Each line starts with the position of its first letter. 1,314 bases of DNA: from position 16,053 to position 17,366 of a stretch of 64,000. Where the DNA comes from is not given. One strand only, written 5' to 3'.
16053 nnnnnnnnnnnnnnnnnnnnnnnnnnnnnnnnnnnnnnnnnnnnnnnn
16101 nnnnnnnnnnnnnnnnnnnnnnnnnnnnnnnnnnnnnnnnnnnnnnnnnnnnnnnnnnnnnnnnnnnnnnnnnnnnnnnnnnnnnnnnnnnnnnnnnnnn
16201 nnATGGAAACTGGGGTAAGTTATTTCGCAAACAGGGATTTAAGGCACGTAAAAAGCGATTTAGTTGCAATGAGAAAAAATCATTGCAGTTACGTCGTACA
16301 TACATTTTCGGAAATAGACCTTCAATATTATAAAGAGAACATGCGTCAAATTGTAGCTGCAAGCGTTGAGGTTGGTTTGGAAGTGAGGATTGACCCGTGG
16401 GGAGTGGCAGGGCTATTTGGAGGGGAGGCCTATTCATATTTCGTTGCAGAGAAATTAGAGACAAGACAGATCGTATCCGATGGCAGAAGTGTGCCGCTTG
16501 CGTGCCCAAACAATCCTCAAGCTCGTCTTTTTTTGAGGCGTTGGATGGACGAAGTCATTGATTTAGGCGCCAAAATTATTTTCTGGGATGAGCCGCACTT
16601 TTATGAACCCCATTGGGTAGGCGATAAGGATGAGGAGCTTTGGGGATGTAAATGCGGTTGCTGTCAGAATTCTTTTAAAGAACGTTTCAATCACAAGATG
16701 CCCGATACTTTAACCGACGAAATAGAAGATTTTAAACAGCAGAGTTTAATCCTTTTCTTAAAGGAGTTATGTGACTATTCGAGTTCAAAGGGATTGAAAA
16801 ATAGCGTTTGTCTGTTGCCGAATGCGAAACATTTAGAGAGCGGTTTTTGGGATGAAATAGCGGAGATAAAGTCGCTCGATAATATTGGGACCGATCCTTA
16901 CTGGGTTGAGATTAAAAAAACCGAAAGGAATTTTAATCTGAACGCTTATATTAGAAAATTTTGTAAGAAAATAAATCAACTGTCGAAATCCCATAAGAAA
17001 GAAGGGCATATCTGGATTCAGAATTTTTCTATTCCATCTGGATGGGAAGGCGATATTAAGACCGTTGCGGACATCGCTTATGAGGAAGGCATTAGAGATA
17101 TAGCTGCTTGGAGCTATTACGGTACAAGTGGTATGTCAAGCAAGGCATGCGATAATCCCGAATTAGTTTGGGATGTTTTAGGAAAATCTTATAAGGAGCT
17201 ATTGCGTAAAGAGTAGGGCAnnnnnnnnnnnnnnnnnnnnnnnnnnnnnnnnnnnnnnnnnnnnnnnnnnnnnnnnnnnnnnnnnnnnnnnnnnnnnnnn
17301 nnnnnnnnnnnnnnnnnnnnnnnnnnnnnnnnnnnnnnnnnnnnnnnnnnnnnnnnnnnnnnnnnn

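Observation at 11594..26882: Four paralogous TIM-barrel proteins with a (D/N)-x-EP catalytic-acid-like motif (GH-A-clan-like, GHL/DUF-type)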

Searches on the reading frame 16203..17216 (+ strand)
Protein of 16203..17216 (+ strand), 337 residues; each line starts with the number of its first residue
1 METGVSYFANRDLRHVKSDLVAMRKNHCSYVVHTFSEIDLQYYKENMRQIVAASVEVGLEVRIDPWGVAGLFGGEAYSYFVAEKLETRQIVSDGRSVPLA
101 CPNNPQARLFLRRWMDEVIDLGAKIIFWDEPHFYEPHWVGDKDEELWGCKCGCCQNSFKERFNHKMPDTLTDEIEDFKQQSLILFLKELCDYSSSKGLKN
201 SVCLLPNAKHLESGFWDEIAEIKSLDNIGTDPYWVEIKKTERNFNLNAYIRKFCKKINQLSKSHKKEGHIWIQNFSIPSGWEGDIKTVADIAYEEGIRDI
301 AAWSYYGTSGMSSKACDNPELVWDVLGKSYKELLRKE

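Call 4: search_protein_families(library=pfam, proteins=[window:16203-17216:+], max_evalue=0.1)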
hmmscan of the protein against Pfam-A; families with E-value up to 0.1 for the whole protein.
window:16203-17216:+ (337 aa): 1 family
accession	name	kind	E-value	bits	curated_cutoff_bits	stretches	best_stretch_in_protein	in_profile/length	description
PF13467.12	RHH_4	-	0.041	14.4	25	1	211-254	17-63/67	Ribbon-helix-helix domain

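Call 5: search_protein_families(library=ncbifam, proteins=[window:16203-17216:+], max_evalue=0.1)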
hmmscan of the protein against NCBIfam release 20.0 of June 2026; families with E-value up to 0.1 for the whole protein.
window:16203-17216:+ (337 aa): 1 family
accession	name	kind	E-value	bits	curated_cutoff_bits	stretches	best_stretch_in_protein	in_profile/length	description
TIGR04295.1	B12_rSAM_oligo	hypoth_equivalog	0.029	13.1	400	0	8-67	225-282/422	TIGR04295 family B12-binding domain-containing radical SAM protein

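Call 8: search_solved_structures(query=window:16203-17216:+, max_evalue=10)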
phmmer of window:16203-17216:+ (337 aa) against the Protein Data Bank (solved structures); distinct sequences matched with E-value up to 10: 3.
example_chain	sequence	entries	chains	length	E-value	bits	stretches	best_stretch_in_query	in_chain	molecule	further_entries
4atm_A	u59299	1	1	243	0.42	12.6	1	132-196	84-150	AMPHIPHYSIN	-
3sog_A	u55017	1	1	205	0.61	12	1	132-196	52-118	Amphiphysin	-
4x3x_A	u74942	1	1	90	0.63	12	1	126-174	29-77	Activity-regulated cytoskeleton-associated protein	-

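Call 14: find_homologous_proteins(query=window:16203-17216:+, max_evalue=0.001)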
Query window:16203-17216:+ (337 aa): 258 proteins with E <= 0.001 among 1756 candidates; the best 120 are listed.
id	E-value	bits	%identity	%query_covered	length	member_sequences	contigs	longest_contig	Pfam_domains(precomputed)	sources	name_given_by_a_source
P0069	1.9e-223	759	95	100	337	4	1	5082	-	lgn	-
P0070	3.4e-153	528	63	98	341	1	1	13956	-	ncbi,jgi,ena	ncbi:MAG: hypothetical protein WC512_01050 [Candidatus Omnitrophota bacterium]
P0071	7.1e-129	448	54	99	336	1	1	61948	-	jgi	jgi:hypothetical protein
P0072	6.2e-123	428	52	100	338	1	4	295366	-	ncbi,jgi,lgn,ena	-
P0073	9.8e-123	427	52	99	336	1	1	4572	-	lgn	-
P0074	9.9e-123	427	52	100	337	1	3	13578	-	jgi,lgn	-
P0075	2.7e-120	419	52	98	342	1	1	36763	-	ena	-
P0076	2.7e-119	416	53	98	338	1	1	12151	-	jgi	-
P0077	6.1e-119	415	50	100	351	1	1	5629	-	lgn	-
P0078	2.0e-117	410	49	99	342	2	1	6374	-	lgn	-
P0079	3.8e-117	409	48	99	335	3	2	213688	-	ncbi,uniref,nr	ncbi:MAG: hypothetical protein C4541_02975 [Candidatus Auribacter fodinae]|uniref:DUF4015 domain-con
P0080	3.1e-115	403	52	99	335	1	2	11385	-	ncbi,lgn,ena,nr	ncbi:hypothetical protein J7L67_06590 [bacterium]|nr:hypothetical protein [bacterium]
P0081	3.2e-114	400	47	99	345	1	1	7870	-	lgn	-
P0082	2.1e-106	374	47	98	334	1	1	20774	-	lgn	-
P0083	2.1e-104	367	47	98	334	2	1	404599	-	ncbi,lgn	-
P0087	6.7e-102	359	45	99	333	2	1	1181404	-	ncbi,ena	-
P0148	5.3e-84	300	39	99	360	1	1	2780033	-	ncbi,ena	-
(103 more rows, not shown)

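Call 26: search_solved_structures(query=A2, max_evalue=10, show_alignments=2)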
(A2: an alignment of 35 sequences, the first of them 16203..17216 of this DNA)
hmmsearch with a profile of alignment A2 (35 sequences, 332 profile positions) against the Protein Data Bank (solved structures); distinct sequences matched with E-value up to 10: 5.
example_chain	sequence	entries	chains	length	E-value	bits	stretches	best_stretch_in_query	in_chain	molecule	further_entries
5mfb_A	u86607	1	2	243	0.0079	18.5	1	166-255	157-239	YIII(Dq)4CqI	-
6yxl_HHH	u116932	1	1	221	0.044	16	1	89-154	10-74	ACPA F3 Fab fragment - heavy chain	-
1vp8_A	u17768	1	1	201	0.99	11.6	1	261-314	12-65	hypothetical protein AF0103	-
6lvw_A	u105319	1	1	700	1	11.5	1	1-160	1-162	Beta-galactosidase Bga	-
7v8f_B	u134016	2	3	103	3.7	9.7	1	143-171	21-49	E3 ubiquitin-protein ligase RNF31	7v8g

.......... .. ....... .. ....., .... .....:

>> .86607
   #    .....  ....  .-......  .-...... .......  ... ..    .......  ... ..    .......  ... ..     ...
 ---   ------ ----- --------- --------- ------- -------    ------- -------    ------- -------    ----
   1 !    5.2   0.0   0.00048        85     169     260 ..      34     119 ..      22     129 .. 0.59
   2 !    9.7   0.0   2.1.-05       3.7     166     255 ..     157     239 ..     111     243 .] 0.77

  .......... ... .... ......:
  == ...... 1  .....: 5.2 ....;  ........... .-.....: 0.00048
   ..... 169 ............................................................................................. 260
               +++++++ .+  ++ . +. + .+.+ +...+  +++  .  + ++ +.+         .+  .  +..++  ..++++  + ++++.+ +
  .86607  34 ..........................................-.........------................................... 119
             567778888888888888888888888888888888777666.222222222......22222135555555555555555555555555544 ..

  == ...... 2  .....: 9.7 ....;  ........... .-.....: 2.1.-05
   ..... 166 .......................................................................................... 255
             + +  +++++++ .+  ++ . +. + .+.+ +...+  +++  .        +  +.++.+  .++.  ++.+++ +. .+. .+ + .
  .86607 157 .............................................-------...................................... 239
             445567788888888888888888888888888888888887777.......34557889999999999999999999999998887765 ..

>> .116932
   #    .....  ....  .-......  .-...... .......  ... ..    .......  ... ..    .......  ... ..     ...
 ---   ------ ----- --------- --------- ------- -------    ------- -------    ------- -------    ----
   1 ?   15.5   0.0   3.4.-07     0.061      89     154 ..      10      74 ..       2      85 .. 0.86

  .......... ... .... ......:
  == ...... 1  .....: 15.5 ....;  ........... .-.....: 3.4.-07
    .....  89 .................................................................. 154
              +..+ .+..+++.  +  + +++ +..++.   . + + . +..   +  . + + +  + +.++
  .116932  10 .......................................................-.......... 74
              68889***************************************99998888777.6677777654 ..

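Call 30: predict_structure(alignment_id=A2)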
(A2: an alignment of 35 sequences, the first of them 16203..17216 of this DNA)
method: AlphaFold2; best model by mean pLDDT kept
length: 337 residues; sequences in the alignment: 35
mean_pLDDT: 95.6   pTM: 0.92
mean pLDDT of the five models: 95.6, 95.3, 95.2, 95.1, 94.3
residues with pLDDT >= 90: 304; 70-90: 33; 50-70: 0; < 50: 0
segments of 3 or more residues with pLDDT < 50: none
pLDDT, mean of each block of 10 residues (from residue 1): 92 95 98 96 96 98 96 87 97 95 98 98 97 88 90 98 96 96 98 98 93 94 98 95 97 98 98 97 98 98 92 92 98 95
secondary structure, 60 per line:
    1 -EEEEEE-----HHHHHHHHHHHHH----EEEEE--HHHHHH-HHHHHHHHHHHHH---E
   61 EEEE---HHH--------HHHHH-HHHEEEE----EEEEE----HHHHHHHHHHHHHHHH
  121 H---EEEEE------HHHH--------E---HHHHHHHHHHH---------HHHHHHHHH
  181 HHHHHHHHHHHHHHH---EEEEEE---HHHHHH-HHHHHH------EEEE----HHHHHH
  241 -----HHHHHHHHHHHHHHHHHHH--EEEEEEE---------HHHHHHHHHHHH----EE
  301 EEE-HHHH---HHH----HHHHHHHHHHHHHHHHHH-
elements in order: E2-7 H13-25 E30-34 H37-42 H44-56 E60-64 H79-83 E88-91 E96-100 H105-121 E125-129 H136-139 H152-162 H172-195 E199-204 H208-213 H215-220 E227-230 H235-240 H246-264 E267-273 H283-294 E299-303 H305-308 H319-336

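Call 50: search_protein_families(library=pfam, alignment_id=A2, max_evalue=1)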
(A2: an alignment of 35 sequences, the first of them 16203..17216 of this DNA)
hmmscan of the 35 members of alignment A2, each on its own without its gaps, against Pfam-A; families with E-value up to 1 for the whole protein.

A. member 1, window:16203-17216:+ (337 aa): 1 family
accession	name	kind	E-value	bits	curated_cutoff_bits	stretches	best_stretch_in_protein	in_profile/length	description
PF13467.12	RHH_4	-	0.041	14.4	25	1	211-254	17-63/67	Ribbon-helix-helix domain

B. families by the number of members that match (of 35 scanned): 18 families
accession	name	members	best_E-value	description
PF19200.6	MupG_N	4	0.0073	6-phospho-N-acetylmuramidase, N-terminal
PF01261.30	AP_endonuc_2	3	0.028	Xylose isomerase-like TIM barrel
PF16126.11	DUF4838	2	0.035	Domain of unknown function (DUF4838)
PF13024.11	DUF3884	2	0.046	Protein of unknown function (DUF3884)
PF18882.5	DUF5647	2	0.06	Family of unknown function (DUF5647)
PF16826.10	DUF5076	1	0.0011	Domain of unknown function (DUF5076)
PF21936.2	Pcf11_C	1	0.023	Pcf11, C-terminal domain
PF13467.12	RHH_4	1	0.041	Ribbon-helix-helix domain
PF06626.17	DUF1152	1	0.045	Protein of unknown function (DUF1152)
PF00297.29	Ribosomal_L3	1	0.055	Ribosomal protein L3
PF14871.12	GHL6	1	0.056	Hypothetical glycosyl hydrolase 6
PF03537.19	Glyco_hydro_114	1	0.077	Glycoside-hydrolase family GH114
PF08178.16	GnsAB_toxin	1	0.085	GnsA/GnsB toxin of bacterial toxin-antitoxin system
PF22433.2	MtxA_IG-like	1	0.17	Magnetotaxis protein MtxA, Immunoglobulin-like domain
PF10979.13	DUF2786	1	0.17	Protein of unknown function (DUF2786)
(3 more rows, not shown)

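Call 55: find_encoding_contigs(protein=P0070, flank=10000, max_places=1)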
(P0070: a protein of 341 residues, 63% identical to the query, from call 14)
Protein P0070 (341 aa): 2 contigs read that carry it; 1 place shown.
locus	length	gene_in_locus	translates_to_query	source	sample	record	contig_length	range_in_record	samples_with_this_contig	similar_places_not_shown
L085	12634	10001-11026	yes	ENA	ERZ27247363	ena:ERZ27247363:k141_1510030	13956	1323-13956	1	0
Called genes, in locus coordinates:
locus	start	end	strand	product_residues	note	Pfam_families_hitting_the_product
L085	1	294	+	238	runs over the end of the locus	PF07589:PEP_exosort_dom (weak)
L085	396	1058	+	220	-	-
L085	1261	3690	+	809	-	PF13385:Laminin_G_3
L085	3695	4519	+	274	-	-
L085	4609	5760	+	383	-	PF01979:Amidohydro_1, PF07969:Amidohydro_3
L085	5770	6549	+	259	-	PF01182:Glucosamine_iso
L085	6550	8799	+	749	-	PF01547:SBP_bac_1, PF13416:SBP_bac_8, PF00528:BPD_transp_1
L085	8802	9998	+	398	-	PF00528:BPD_transp_1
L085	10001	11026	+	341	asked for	-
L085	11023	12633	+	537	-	?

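Call 56: find_encoding_contigs(protein=P0072, flank=10000, max_places=1)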
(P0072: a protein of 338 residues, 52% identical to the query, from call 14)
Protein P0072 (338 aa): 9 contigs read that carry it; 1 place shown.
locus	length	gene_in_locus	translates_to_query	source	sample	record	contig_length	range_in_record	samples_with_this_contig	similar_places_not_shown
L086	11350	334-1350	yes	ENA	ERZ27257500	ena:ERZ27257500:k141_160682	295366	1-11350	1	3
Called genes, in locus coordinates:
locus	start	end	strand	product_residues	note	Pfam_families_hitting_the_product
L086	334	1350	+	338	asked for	-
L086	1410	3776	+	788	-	PF06165:GH94_b-supersand, PF17167:Glyco_hydro_94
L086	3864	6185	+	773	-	PF21582:CBM30, PF06452:CBM9_1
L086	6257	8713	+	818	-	PF21582:CBM30 (weak), PF06452:CBM9_1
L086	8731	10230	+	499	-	PF21582:CBM30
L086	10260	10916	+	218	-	PF21582:CBM30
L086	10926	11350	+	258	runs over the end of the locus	PF21582:CBM30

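Call 57: find_encoding_contigs(protein=P0148, flank=10000, max_places=1)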
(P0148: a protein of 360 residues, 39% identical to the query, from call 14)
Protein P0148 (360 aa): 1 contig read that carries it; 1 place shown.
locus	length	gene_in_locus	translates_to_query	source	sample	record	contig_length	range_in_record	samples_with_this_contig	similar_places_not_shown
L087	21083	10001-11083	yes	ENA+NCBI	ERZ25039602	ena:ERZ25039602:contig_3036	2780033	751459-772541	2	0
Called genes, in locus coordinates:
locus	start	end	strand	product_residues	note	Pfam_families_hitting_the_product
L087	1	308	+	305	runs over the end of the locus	-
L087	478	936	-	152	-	PF01613:Flavin_Reduct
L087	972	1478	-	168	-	PF02464:CinA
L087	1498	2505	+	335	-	PF00296:Bac_luciferase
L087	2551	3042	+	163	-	PF00578:AhpC-TSA, PF08534:Redoxin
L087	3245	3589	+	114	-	-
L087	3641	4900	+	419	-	PF02515:CoA_transf_3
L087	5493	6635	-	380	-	PF02515:CoA_transf_3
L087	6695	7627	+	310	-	-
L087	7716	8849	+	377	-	PF02746:MR_MLE_N, PF13378:MR_MLE_C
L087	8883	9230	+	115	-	-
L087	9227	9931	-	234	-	PF00300:His_Phos_1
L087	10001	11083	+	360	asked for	-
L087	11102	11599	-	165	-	PF13367:PrsW-protease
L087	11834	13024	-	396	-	PF02771:Acyl-CoA_dh_N, PF02770:Acyl-CoA_dh_M, PF00441:Acyl-CoA_dh_1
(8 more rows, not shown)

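Call 81: find_encoding_contigs(protein=P0071, flank=10000, max_places=1)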
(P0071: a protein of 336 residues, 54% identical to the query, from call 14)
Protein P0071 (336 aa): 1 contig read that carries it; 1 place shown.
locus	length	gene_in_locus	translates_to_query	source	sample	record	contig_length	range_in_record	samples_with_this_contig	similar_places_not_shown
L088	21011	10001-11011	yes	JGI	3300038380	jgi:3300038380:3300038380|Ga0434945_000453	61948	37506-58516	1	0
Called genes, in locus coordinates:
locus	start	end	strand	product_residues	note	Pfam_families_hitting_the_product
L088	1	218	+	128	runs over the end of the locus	PF01648:ACPS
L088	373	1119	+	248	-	PF01182:Glucosamine_iso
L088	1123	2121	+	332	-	PF01515:PTA_PTB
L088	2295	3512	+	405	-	PF00871:Acetate_kinase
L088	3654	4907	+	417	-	PF13562:NTP_transf_4, PF00132:Hexapep (faint)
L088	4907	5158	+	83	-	PF00550:PP-binding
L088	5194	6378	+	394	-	PF07969:Amidohydro_3 (weak), PF01979:Amidohydro_1, PF07969:Amidohydro_3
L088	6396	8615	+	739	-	PF01547:SBP_bac_1, PF13416:SBP_bac_8, PF00528:BPD_transp_1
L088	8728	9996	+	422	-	PF00528:BPD_transp_1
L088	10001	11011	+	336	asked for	-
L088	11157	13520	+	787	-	PF06165:GH94_b-supersand, PF17167:Glyco_hydro_94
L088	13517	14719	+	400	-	PF13412:HTH_24 (weak), PF00480:ROK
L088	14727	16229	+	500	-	-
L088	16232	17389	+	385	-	PF03425:CBM_11 (faint), PF08547:CIA30 (faint), PF21582:CBM30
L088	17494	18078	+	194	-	PF21582:CBM30 (faint)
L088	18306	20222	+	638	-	PF21582:CBM30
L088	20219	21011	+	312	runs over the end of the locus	-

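Call 82: find_encoding_contigs(protein=P0079, flank=10000, max_places=1)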
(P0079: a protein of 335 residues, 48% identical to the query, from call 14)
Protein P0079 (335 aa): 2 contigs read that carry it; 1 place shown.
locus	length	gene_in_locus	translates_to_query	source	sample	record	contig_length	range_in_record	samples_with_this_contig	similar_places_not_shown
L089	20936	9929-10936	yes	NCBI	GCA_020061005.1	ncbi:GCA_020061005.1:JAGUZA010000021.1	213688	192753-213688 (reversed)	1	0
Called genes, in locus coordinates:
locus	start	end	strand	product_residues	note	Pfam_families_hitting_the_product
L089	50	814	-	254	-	PF23023:Anti-Pycsar_Apyc1, PF00753:Lactamase_B, PF12706:Lactamase_B_2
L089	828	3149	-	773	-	PF03030:H_PPase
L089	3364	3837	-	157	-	-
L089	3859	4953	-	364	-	PF00111:Fer2, PF00970:FAD_binding_6, PF00175:NAD_binding_1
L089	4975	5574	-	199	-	PF02508:Rnf-Nqr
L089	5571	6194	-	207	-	PF02508:Rnf-Nqr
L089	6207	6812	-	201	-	PF04205:FMN_bind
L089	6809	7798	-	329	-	PF03116:NQR2_RnfD_RnfE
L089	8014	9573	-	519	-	-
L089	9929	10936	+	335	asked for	-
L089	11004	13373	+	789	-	PF06165:GH94_b-supersand, PF17167:Glyco_hydro_94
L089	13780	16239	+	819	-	PF21582:CBM30 (weak), PF06452:CBM9_1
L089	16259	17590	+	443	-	PF21582:CBM30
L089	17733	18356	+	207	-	PF21582:CBM30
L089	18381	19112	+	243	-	PF21582:CBM30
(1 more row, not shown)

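Call 83: find_encoding_contigs(protein=P0087, flank=10000, max_places=1)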
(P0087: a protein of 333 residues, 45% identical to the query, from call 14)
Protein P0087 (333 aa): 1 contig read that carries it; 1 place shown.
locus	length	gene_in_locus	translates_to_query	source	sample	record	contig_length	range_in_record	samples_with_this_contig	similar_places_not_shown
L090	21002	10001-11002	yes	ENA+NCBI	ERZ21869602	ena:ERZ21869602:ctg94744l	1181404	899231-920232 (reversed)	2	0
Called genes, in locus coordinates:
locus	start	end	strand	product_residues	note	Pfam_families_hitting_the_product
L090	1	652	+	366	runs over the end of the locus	PF13528:Glyco_trans_1_3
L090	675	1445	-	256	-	PF23023:Anti-Pycsar_Apyc1, PF00753:Lactamase_B (weak), PF12706:Lactamase_B_2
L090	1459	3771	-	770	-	PF03030:H_PPase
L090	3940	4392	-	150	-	-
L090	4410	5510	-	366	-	PF00111:Fer2, PF00970:FAD_binding_6, PF00175:NAD_binding_1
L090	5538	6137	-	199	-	PF02508:Rnf-Nqr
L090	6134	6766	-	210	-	PF02508:Rnf-Nqr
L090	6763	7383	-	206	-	PF04205:FMN_bind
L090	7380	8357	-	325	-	PF03116:NQR2_RnfD_RnfE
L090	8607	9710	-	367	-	-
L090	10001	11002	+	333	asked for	-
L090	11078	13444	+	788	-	PF06165:GH94_b-supersand, PF17167:Glyco_hydro_94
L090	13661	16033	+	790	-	PF21582:CBM30, PF06452:CBM9_1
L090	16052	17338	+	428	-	PF21582:CBM30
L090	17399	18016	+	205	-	PF21582:CBM30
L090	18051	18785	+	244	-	PF21582:CBM30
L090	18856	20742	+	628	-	PF02574:S-methyl_trans, PF02219:MTHFR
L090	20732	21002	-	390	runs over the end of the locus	PF13439:Glyco_transf_4 (weak), PF00534:Glycos_transf_1, PF13692:Glyco_trans_1_4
